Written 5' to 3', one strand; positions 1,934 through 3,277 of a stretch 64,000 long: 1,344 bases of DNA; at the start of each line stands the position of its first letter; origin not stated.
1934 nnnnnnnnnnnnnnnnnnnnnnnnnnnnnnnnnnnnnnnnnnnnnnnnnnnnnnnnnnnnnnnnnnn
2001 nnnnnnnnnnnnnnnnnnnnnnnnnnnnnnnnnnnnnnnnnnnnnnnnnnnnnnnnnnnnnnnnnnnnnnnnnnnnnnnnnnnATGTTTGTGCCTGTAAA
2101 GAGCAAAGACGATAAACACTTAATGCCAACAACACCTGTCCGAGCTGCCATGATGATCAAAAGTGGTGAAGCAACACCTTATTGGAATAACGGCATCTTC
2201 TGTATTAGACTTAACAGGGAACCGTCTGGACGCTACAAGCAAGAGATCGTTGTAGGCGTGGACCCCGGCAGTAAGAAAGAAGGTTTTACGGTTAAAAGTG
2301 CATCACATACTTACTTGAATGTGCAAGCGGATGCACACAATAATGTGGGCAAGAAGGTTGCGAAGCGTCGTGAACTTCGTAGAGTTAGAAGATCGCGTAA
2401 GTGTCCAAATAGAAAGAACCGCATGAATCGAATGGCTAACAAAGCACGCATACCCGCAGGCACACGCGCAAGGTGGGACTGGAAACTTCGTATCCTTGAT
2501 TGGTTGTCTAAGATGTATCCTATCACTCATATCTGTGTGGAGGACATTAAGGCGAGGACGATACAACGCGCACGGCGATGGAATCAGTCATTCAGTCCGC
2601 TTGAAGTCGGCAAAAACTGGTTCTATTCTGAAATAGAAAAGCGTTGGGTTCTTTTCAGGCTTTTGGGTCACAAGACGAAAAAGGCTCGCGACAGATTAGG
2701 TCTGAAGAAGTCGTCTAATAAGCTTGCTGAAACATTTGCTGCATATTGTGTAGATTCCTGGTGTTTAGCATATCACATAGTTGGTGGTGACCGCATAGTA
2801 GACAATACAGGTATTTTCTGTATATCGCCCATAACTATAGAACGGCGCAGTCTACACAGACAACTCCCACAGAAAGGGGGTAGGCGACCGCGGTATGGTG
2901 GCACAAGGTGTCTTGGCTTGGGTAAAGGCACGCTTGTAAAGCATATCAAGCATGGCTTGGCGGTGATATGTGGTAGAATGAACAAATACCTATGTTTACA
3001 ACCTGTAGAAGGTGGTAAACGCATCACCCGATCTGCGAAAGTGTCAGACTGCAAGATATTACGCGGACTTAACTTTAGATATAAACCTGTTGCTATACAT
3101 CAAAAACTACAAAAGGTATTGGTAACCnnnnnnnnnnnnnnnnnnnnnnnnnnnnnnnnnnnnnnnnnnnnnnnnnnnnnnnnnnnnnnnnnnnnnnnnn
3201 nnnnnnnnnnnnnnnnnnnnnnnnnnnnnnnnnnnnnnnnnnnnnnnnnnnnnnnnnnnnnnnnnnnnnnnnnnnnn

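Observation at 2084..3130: IsrB-type (HNH-less IscB) RNA-guided nickase candidate, locus 1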

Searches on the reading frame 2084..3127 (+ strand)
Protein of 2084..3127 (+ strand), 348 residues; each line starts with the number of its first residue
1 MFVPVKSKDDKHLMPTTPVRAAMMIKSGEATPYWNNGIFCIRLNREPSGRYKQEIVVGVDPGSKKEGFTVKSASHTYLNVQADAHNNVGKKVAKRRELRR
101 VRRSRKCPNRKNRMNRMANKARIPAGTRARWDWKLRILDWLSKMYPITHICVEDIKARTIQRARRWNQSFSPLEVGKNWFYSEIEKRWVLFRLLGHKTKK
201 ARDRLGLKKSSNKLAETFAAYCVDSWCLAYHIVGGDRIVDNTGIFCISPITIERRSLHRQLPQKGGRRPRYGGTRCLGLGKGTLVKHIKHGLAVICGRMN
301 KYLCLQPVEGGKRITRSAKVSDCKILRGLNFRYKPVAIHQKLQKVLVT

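Call 3: search_protein_families(library=pfam, proteins=[window:2084-3127:+], max_evalue=1)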
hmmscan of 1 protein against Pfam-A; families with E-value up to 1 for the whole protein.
window:2084-3127:+ (348 aa): 2 families
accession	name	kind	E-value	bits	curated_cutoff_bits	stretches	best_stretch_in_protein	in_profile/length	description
PF14239.11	RRXRR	-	3.6e-29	102.3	25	1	3-157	1-156/174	RRXRR protein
PF05484.17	LRV_FeS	-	0.075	13.4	27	1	148-170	28-50/53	LRV protein FeS4 cluster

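Call 4: search_protein_families(library=ncbifam, proteins=[window:2084-3127:+], max_evalue=1)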
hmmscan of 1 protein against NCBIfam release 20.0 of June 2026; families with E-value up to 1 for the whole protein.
window:2084-3127:+ (348 aa): 2 families
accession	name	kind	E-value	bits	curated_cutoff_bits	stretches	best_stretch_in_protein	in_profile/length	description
NF040563.1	guided_IscB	equivalog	1.2e-22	80.5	175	1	5-156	3-157/314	RNA-guided endonuclease IscB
NF049971.1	CRISPR_Cas9d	exception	0.015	13.9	375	1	56-129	2-76/986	type II CRISPR RNA-guided endonuclease Cas9d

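Call 5: search_solved_structures(query=window:2084-3127:+, max_evalue=10, show_alignments=3)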
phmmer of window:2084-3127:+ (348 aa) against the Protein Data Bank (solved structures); distinct sequences matched with E-value up to 10: 3.
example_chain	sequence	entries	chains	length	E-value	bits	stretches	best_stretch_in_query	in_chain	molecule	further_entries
8dmb_P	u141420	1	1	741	4.9e-36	127.4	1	3-341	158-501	Ubiquitin-like protein SMT3,IsrB protein,monomeric superfolder Green Fluorescent Protein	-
9k30_A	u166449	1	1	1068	1.3e-08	37.3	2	4-126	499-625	TbaIscB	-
9nvu_P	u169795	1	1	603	0.044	15.7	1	3-103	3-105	OrufIscB-REC-swap 49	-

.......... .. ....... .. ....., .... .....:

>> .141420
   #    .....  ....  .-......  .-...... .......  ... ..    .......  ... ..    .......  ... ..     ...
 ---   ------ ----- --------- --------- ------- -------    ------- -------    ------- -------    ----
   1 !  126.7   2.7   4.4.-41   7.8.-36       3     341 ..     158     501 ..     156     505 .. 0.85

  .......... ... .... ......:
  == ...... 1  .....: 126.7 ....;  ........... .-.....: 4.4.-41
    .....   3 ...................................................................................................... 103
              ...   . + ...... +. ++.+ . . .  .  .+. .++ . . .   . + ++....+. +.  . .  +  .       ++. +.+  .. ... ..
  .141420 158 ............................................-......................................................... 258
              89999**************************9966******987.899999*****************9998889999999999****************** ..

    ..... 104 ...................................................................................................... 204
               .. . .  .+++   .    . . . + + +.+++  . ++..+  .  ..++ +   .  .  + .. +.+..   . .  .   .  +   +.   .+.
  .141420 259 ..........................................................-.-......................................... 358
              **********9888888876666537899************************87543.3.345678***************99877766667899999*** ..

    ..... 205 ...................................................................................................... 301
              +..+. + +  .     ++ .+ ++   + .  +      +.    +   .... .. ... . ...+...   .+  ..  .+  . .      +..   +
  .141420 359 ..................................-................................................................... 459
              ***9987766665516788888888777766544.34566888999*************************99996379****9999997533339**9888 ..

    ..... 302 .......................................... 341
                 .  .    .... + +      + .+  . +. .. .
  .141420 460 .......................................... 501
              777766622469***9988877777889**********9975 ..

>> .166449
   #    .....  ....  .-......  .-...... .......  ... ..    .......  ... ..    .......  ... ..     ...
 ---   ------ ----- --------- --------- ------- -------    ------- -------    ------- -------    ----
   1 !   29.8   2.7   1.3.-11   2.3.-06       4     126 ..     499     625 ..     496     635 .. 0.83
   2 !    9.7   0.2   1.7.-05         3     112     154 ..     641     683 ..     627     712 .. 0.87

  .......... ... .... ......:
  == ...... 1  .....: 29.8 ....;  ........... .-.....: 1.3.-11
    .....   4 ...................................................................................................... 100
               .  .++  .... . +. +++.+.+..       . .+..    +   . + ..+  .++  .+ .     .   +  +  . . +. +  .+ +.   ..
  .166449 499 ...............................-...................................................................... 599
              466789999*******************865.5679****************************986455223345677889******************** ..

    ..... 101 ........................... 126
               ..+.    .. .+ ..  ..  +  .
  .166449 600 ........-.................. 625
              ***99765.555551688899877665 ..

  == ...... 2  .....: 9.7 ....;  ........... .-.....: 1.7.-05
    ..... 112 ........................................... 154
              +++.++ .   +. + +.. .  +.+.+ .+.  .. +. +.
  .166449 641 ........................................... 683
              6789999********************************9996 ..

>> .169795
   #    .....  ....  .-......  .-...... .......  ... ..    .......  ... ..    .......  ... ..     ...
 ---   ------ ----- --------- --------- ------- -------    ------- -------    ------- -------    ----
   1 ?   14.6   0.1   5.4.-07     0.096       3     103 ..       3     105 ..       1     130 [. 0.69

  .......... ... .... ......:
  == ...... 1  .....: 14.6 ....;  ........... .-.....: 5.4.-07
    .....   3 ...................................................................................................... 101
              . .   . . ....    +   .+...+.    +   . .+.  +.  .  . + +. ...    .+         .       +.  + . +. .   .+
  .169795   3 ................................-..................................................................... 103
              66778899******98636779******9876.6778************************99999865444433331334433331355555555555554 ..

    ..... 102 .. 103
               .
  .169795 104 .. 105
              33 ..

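Call 11: find_homologous_proteins(query=window:2084-3127:+, max_evalue=0.00001)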
Query window:2084-3127:+ (348 aa): 2606 proteins with E <= 0.00001 among 5044 candidates; the best 120 are listed.
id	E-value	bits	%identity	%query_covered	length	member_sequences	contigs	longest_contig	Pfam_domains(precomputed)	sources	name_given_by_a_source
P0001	2.2e-238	808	100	100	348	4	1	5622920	PF14239.12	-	-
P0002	5.4e-200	682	84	99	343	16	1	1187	PF14239.12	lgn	-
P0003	1.9e-199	680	85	99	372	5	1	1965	PF14239.12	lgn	-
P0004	1.4e-189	647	82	97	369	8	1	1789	PF14239.12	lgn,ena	-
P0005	1.4e-186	637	81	95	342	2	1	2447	PF14239.12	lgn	-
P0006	4.3e-184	629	78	97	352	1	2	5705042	PF14239.12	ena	-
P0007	3.8e-180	616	76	99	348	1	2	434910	PF14239.12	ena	-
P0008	1.3e-179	614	77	99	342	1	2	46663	PF14239.12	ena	-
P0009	5.9e-179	612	76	97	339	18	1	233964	PF14239.12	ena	-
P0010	9.5e-179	612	77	97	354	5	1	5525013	PF14239.12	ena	-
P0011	1.9e-178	611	76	98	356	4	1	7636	PF14239.12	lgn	-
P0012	1.4e-177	608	74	99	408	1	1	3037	PF14239.12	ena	-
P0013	3.0e-177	607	74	97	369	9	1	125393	PF14239.12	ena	-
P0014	4.5e-177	606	75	99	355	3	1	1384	PF14239.12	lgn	-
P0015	3.9e-176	603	74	99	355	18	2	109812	PF14239.12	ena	-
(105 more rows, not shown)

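Call 12: find_related_loci(query=window:2084-3127:+, collection=genome_contigs, flank=3000)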
Query window:2084-3127:+ (348 aa) in genome_contigs; peptide patterns used: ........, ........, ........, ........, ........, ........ (x = any residue, [..] = any of these).
372 stretches matched a pattern; 279 encode a relative of the query (tblastn E <= 1e-3); the best 80 are kept; 80 distinct loci.
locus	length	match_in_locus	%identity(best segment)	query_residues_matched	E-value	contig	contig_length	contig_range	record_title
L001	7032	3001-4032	75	1-344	2e-172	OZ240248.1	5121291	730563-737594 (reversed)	MAG: Candidatus Poribacteria bacterium isolate b8ffb888-6308-4f48-b550-e0c295cc777e genome assembly, chromosome: 1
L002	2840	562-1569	73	2-337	0e+0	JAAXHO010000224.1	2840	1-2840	MAG: Candidatus Poribacteria bacterium isolate Plut_88891 unfiltered_Plut_88891_genomic_contig_791289, whole genome shot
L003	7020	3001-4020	76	1-340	6e-171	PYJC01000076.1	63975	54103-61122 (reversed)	MAG: Candidatus Poribacteria bacterium isolate PCPOR1 Ga0206387_1076, whole genome shotgun sequence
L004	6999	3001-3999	74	2-334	2e-167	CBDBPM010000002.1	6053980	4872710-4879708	MAG: Candidatus Poribacteria bacterium isolate 2ce76e30-9b7a-4682-b141-86baa08e5e2a genome assembly, contig: contig_2, w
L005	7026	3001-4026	71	2-344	3e-167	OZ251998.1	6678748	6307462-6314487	MAG: Candidatus Poribacteria bacterium isolate 8f110123-501e-42ad-9d55-583bbc997c7d genome assembly, chromosome: 1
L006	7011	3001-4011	75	1-337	3e-167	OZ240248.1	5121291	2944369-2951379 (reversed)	MAG: Candidatus Poribacteria bacterium isolate b8ffb888-6308-4f48-b550-e0c295cc777e genome assembly, chromosome: 1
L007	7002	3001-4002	74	2-334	6e-164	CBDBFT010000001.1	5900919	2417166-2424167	MAG: Candidatus Poribacteria bacterium isolate 1793e3cd-57e7-4349-b6cf-f1c25c3b8095 genome assembly, contig: contig_1, w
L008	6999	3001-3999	75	2-334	2e-163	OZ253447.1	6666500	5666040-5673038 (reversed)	MAG: Candidatus Poribacteria bacterium isolate c3a381aa-0ed9-4b9f-99fb-31763fcdc289 genome assembly, chromosome: 1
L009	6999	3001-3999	75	2-334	3e-163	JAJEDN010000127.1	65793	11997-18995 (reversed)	MAG: Candidatus Poribacteria bacterium isolate p16x33bins.23 k141_1304351, whole genome shotgun sequence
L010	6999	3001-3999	74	2-334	1e-162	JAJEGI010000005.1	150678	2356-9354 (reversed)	MAG: Candidatus Poribacteria bacterium isolate p16x44bins.54 k141_954806, whole genome shotgun sequence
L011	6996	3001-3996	71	1-333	2e-161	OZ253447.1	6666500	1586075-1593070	MAG: Candidatus Poribacteria bacterium isolate c3a381aa-0ed9-4b9f-99fb-31763fcdc289 genome assembly, chromosome: 1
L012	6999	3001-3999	74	2-334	4e-161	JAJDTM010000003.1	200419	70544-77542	MAG: Candidatus Poribacteria bacterium isolate jk18x1bzbins.25 k141_837407, whole genome shotgun sequence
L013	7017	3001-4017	70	1-340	1e-160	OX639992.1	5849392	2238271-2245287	MAG: uncultured Poribacteria bacterium isolate 2342930e-25dc-453b-b24c-d77caf5257d8 genome assembly, chromosome: 1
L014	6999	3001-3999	70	1-333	5e-160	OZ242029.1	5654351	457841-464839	MAG: Candidatus Poribacteria bacterium isolate e47116a6-1c5e-4b36-9515-22f207f5838d genome assembly, chromosome: 1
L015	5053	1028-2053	70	2-344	1e-160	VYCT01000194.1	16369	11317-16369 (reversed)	MAG: Candidatus Poribacteria bacterium isolate SB0675_bin_22 NODE_1577_length_16369_cov_11.811818, whole genome shotgun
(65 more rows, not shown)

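Call 41: find_encoding_contigs(protein=P0003, flank=2000, max_places=3)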
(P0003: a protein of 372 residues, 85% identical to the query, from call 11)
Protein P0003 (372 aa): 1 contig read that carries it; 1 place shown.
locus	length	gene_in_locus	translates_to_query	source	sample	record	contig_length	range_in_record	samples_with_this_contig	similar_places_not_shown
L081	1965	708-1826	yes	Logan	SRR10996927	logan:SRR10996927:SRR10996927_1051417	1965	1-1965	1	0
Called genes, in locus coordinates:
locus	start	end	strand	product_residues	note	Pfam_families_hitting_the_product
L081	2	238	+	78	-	?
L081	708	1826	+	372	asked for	PF14239:RRXRR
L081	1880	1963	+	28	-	?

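Call 59: list_cluster_members(proteins=[window:2084-3127:+])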
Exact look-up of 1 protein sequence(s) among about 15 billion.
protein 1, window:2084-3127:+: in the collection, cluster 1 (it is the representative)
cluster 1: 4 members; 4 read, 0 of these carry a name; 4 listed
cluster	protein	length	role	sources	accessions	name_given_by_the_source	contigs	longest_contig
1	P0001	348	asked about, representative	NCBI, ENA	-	-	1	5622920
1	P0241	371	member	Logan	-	-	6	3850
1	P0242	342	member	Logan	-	-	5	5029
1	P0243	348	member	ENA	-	-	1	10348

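Call 62: find_encoding_contigs(protein=P0241, flank=3000, max_places=6)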
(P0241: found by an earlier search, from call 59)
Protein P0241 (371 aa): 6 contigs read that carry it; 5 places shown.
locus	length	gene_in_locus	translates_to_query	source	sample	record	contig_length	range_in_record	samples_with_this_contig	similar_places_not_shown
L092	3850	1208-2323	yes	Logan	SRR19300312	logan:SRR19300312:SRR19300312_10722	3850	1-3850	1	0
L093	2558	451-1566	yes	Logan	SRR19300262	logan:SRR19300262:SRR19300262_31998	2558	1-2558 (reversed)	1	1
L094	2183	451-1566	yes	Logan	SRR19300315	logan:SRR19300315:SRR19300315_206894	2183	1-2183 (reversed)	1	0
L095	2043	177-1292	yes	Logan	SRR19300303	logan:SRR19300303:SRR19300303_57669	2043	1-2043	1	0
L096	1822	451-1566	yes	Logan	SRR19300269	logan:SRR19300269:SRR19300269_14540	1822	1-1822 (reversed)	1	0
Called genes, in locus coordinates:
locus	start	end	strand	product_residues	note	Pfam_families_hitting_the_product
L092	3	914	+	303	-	?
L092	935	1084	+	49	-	-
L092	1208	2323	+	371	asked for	PF14239:RRXRR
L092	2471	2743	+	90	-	-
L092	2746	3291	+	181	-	-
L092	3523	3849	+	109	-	?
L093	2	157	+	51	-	?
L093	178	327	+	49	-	-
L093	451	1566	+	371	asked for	PF14239:RRXRR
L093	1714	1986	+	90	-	-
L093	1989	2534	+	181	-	-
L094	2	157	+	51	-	?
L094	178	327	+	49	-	-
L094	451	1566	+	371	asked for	PF14239:RRXRR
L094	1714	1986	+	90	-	-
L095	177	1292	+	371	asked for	PF14239:RRXRR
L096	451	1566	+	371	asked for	PF14239:RRXRR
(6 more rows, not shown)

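Call 63: find_encoding_contigs(protein=P0242, flank=3000, max_places=5)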
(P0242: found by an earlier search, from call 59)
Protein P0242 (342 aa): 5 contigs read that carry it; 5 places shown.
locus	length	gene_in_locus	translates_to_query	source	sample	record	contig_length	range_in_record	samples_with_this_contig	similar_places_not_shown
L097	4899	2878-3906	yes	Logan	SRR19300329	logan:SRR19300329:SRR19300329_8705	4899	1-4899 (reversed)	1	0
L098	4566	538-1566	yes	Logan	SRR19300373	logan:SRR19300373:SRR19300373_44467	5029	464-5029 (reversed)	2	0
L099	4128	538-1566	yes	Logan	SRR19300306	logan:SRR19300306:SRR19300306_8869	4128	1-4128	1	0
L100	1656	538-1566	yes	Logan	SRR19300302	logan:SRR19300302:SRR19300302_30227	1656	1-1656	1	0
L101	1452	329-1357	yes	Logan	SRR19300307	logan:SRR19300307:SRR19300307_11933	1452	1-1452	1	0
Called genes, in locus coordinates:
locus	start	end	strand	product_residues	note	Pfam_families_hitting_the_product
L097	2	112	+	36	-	?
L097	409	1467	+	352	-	PF00288:GHMP_kinases_N, PF08544:GHMP_kinases_C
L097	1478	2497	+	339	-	PF20030:bpMoxR, PF00004:AAA (weak), PF07726:AAA_3, PF07728:AAA_5, PF17863:AAA_lid_2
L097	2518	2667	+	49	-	-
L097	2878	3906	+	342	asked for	PF14239:RRXRR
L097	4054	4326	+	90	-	-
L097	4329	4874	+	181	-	-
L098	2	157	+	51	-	?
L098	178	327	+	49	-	-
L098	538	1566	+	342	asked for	PF14239:RRXRR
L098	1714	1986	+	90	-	-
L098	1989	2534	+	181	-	-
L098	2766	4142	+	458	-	PF03721:UDPG_MGDP_dh_N, PF00984:UDPG_MGDP_dh, PF03720:UDPG_MGDP_dh_C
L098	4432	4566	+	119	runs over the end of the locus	PF03745:DUF309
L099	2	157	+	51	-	?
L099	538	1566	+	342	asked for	PF14239:RRXRR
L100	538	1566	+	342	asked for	PF14239:RRXRR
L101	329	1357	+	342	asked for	PF14239:RRXRR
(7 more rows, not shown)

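Call 67: predict_structure(alignment_id=A2)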
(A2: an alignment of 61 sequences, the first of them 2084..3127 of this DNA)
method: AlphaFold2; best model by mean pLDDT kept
length: 348 residues; sequences in the alignment: 61
mean_pLDDT: 58.6   pTM: 0.34
mean pLDDT of the five models: 58.6, 58.4, 57.6, 55.5, 52.6
residues with pLDDT >= 90: 12; 70-90: 104; 50-70: 92; < 50: 140
segments of 3 or more residues with pLDDT < 50: 54-89, 116-118, 158-170, 208-260, 267-275, 328-348
pLDDT, mean of each block of 10 residues (from residue 1): 79 82 90 78 76 47 38 36 43 59 51 51 68 74 61 57 43 70 81 61 52 31 36 36 30 39 51 55 81 84 82 88 68 34 34
secondary structure, 60 per line:
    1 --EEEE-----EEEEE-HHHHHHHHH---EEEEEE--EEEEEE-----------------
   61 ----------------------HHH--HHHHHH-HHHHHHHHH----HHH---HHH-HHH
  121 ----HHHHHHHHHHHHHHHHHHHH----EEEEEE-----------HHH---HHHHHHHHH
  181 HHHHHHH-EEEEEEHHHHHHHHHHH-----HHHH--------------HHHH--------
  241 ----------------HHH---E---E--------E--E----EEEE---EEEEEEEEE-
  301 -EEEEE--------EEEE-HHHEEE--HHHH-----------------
elements in order: E3-6 E12-16 H18-26 E30-35 E38-43 H88-93 H95-103 H125-144 E149-154 H172-187 E189-194 H195-205 H211-214 H229-232 E284-287 E291-299 E302-306 E315-318 E323-325 H328-331

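Call 68: search_protein_representatives(protein=window:2084-3127:+)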
Query: 348 residues. Proteins with E-value up to 0.001 (for the whole library): 1131; up to 1e-10: 507; up to 1e-30: 154. The best 150 are listed.
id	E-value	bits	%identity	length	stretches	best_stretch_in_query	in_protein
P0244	1.3e-108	379.3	54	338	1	1-328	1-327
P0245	2.1e-104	365.5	66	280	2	1-198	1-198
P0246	5.5e-103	360.8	53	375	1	3-333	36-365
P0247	1.6e-98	346.1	55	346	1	3-311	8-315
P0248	1.2e-90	320.3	77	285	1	1-180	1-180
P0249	2.4e-90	319.2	69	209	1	114-312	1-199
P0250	1.1e-88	313.7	65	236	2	170-334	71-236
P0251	1.4e-85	303.5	45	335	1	3-331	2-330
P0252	3.1e-85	302.4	44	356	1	1-334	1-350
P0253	1.1e-83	297.3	47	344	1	1-333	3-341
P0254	3.1e-83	295.8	44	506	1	1-333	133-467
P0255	1.9e-82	293.2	50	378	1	3-298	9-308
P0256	2.5e-81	289.6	65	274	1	34-234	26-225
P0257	4.8e-80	285.3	46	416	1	3-334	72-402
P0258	3.9e-79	282.4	46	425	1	3-326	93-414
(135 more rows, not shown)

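Call 71: search_protein_families(library=padloc, proteins=[window:2084-3127:+], max_evalue=0.1)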
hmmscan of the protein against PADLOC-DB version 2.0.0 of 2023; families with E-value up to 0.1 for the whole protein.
window:2084-3127:+ (348 aa): 0 families

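Call 81: predict_structure(alignment_id=A3)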
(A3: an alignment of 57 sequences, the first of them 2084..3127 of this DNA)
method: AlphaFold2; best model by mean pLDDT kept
length: 348 residues; sequences in the alignment: 57
mean_pLDDT: 90.6   pTM: 0.87
mean pLDDT of the five models: 90.6, 88.9, 88.9, 88.5, 86.6
residues with pLDDT >= 90: 248; 70-90: 80; 50-70: 11; < 50: 9
segments of 3 or more residues with pLDDT < 50: 340-348
pLDDT, mean of each block of 10 residues (from residue 1): 96 97 98 95 95 96 96 97 87 82 83 77 88 97 98 86 69 89 98 97 97 95 98 96 95 84 86 93 97 96 96 97 96 74 41
secondary structure, 60 per line:
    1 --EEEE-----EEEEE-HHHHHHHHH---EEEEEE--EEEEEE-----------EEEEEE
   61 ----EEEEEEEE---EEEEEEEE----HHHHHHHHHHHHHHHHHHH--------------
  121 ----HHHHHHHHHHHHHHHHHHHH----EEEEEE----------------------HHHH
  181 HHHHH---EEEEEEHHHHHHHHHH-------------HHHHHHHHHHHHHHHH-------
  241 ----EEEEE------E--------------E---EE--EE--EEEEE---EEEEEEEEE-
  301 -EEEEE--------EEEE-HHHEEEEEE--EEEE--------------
elements in order: E3-6 E12-16 H18-26 E30-35 E38-43 E55-60 E65-72 E76-83 H88-106 H125-144 E149-154 H177-185 E189-194 H195-204 H218-233 E245-249 E283-287 E291-299 E302-306 E315-318 E323-328 E331-334
